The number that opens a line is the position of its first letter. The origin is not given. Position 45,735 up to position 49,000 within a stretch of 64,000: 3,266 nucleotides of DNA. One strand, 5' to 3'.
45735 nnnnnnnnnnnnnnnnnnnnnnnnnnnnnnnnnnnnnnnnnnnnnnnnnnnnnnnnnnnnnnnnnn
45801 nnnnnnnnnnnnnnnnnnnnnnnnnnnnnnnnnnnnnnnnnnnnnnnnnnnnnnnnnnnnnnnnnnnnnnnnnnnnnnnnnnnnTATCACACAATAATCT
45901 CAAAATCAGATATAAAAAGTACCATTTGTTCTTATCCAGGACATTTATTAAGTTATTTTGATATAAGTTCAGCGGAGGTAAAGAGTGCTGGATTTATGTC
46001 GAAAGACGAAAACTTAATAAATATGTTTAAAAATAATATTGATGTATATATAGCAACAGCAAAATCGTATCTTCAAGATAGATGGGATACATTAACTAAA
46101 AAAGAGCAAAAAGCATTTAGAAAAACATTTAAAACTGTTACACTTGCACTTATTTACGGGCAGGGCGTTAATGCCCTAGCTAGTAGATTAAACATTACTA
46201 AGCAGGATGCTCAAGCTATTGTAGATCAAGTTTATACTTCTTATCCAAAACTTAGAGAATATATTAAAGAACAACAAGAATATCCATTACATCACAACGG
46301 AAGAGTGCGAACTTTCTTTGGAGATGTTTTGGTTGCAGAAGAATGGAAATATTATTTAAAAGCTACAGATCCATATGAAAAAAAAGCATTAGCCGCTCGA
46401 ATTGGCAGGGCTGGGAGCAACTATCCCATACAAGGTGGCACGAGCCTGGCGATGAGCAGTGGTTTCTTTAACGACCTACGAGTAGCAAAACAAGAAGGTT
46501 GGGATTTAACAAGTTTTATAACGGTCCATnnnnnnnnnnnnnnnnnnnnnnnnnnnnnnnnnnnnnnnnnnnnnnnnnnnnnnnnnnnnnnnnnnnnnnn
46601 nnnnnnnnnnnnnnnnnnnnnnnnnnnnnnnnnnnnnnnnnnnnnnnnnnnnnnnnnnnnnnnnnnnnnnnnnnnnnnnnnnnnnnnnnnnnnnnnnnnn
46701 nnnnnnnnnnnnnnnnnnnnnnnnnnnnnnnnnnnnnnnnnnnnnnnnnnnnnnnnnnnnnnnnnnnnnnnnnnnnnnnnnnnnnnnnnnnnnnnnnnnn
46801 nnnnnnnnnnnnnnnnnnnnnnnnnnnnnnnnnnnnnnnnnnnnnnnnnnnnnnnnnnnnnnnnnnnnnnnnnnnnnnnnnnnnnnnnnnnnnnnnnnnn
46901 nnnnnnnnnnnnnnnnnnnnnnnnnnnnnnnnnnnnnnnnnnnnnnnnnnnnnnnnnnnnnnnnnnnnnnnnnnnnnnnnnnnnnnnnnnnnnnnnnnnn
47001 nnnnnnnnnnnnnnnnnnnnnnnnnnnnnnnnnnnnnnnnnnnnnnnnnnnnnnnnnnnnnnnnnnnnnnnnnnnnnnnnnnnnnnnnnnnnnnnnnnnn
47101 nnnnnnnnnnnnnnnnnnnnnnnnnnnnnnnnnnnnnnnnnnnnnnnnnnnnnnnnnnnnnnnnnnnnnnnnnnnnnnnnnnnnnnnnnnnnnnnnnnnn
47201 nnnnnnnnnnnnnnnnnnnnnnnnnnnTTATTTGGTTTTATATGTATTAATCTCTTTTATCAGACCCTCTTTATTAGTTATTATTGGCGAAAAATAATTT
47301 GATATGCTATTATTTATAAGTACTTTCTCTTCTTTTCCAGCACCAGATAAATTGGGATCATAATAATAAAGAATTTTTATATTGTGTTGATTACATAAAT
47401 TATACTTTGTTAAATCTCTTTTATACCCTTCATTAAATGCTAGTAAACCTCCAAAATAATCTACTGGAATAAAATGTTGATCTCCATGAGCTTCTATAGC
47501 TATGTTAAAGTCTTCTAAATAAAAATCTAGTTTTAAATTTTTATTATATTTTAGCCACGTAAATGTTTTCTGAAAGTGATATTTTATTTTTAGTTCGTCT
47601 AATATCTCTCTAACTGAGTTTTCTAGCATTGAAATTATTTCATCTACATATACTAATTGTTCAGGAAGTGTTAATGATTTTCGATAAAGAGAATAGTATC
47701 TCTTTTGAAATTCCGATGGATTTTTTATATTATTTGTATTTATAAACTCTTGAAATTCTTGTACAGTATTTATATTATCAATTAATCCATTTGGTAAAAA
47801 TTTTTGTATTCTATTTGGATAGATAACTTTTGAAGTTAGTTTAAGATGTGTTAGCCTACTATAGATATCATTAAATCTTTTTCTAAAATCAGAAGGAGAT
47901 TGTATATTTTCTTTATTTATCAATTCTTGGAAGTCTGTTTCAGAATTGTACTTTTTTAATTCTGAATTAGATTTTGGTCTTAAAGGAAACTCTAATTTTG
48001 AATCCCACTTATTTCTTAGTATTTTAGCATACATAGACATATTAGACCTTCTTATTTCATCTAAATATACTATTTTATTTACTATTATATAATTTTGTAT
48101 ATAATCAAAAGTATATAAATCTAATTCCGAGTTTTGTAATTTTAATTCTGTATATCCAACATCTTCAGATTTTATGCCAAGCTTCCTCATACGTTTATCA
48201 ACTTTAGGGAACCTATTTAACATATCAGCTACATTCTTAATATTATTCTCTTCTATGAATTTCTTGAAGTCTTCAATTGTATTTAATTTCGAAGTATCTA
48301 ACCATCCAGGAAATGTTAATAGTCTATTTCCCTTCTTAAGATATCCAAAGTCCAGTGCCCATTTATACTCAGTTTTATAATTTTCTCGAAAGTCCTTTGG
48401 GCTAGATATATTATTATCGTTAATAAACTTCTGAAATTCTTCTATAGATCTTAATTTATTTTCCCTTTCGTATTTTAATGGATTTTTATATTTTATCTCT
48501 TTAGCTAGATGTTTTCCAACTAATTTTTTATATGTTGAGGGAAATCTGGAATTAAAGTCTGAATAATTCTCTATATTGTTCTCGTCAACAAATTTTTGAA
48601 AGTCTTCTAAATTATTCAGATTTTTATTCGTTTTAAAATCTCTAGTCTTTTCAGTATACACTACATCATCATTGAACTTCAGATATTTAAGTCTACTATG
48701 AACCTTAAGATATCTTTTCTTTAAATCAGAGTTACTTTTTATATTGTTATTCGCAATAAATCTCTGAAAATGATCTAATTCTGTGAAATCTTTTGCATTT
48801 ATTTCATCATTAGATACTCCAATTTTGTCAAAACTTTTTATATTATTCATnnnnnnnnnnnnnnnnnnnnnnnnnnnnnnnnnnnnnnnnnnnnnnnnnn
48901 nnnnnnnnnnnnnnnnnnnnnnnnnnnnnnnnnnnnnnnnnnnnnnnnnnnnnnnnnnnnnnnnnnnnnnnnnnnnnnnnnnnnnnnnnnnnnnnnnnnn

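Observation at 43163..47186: Family A DNA polymerase gene in three exons; the second intron is inserted inside catalytic motif C (VH|DD)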

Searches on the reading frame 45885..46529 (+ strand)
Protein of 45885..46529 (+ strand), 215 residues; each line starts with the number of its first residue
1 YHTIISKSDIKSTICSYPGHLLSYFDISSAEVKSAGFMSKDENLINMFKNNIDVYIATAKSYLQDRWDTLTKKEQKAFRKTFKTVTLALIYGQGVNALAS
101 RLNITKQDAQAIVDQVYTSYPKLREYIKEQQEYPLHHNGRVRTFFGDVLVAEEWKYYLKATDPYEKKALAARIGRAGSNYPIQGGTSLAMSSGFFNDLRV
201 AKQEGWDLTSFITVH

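Call 67: search_protein_families(library=pfam, proteins=[window:45885-46529:+], max_evalue=1)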
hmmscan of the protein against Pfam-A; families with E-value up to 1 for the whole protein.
window:45885-46529:+ (215 aa): 3 families
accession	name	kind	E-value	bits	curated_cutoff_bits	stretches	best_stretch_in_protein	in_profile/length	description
PF00476.26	DNA_pol_A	-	7.3e-25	88.1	34.3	1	8-188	139-307/381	DNA polymerase family A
PF04033.18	DUF365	-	0.008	17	25.9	1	29-75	17-65/96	Domain of unknown function (DUF365)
PF17770.6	RNase_J_C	-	0.15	13.5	23.8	1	28-84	29-87/102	Ribonuclease J C-terminal domain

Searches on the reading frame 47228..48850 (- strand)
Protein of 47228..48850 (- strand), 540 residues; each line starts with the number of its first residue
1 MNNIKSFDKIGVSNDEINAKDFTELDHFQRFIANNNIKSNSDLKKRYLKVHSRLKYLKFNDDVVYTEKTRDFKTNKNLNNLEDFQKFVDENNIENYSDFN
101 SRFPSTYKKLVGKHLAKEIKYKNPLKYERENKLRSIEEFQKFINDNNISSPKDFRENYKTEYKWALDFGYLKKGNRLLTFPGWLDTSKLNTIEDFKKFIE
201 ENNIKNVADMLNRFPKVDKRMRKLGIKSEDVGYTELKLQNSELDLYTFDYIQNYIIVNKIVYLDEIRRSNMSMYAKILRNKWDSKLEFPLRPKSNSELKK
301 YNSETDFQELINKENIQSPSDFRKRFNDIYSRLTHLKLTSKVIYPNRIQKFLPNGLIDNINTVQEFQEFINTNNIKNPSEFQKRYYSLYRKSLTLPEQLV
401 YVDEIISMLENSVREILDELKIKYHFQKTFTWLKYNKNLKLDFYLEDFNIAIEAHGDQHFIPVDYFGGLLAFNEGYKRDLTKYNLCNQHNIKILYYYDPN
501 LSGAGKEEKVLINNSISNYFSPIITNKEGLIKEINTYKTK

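Call 24: search_protein_families(library=pfam, proteins=[window:47228-48850:-], max_evalue=0.01)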
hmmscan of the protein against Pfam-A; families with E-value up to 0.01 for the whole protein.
window:47228-48850:- (540 aa): 1 family
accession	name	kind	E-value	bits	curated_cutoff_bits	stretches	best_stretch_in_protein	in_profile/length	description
PF05029.18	TIMELESS_C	-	0.005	17.5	23.8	0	303-334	52-83/88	Timeless PAB domain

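Call 54: search_protein_families(library=phrogs, proteins=[window:47228-48850:-], max_evalue=0.001)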
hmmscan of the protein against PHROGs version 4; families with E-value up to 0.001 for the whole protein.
window:47228-48850:- (540 aa): 5 families
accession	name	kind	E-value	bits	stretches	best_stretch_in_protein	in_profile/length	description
phrog_9084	-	DNA, RNA and nucleotide metabolism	2.6e-15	57.9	1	406-494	60-148/187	homing endonuclease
phrog_19778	-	unknown function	3.6e-12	47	1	410-502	260-348/362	-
phrog_559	-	DNA, RNA and nucleotide metabolism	7e-12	45.9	1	60-496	31-395/607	HNH endonuclease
phrog_4538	-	unknown function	3.5e-11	43.6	1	405-493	229-312/447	-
phrog_503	-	unknown function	3.3e-05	24.6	1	402-486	27-102/144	-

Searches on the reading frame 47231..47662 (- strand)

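Call 55: search_protein_families(library=pfam, proteins=[window:47231-47662:-], max_evalue=1)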
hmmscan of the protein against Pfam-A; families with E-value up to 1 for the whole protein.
seq(144 aa): 1 family
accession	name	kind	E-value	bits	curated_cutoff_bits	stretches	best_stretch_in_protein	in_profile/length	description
PF12142.13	PPO1_DWL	-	0.085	13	20.8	1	5-39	14-49/52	Polyphenol oxidase middle domain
